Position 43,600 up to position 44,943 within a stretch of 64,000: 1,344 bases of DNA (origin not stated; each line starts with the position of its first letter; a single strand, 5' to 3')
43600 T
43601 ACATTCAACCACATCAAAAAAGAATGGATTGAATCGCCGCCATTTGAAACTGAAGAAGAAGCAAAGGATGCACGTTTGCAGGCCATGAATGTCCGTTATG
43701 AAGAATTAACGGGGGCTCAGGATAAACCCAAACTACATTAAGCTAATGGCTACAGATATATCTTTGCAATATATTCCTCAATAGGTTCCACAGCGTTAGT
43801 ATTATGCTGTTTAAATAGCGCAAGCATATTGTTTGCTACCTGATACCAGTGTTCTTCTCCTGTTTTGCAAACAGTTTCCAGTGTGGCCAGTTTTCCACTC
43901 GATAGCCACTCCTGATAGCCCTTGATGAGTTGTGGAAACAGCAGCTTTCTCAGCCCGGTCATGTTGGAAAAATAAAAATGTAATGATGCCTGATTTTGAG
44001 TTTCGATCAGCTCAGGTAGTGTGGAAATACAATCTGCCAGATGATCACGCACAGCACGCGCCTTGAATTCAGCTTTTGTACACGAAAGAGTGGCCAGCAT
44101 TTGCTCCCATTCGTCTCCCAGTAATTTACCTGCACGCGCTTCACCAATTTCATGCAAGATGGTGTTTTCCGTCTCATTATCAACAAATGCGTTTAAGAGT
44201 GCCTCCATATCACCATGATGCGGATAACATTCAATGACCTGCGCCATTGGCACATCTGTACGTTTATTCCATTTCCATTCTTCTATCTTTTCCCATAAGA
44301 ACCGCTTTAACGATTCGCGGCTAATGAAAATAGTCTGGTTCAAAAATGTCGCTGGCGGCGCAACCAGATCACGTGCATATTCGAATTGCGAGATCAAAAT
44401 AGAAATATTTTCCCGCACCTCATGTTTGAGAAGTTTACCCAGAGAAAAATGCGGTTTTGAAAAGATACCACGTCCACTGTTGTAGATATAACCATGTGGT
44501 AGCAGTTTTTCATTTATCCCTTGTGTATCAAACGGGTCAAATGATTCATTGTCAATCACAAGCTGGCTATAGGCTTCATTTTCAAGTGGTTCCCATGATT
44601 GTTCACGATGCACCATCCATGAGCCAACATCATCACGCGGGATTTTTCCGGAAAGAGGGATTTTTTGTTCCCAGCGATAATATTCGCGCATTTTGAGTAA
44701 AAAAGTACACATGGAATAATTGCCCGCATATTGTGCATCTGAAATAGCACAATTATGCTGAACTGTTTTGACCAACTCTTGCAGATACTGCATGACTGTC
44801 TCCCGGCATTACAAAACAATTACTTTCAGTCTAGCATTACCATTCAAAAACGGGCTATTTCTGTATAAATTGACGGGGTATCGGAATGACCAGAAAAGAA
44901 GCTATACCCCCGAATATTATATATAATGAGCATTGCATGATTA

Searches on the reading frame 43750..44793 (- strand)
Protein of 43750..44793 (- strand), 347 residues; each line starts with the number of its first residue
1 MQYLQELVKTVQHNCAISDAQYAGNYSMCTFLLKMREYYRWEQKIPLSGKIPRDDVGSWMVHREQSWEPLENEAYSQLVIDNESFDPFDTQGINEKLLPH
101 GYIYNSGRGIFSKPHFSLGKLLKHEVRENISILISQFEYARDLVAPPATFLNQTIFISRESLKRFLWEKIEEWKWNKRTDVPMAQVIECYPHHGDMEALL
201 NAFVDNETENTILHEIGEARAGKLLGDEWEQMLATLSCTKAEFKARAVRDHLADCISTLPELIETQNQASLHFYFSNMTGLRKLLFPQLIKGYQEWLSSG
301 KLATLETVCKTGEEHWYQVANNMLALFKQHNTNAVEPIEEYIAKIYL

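Call 8: search_protein_families(library=pfam, proteins=[window:43750-44793:-], max_evalue=0.001)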
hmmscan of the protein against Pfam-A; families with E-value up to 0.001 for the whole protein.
window:43750-44793:- (347 aa): 2 families
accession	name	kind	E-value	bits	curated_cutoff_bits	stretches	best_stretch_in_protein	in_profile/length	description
PF21740.2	DUF6866_C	-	5.4e-66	222.3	27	1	163-343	1-180/182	Family of unknown function (DUF6866) C-terminal domain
PF21739.2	DUF6866_N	-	1e-57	194.6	27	1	6-157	1-152/153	Family of unknown function (DUF6866) N-terminal domain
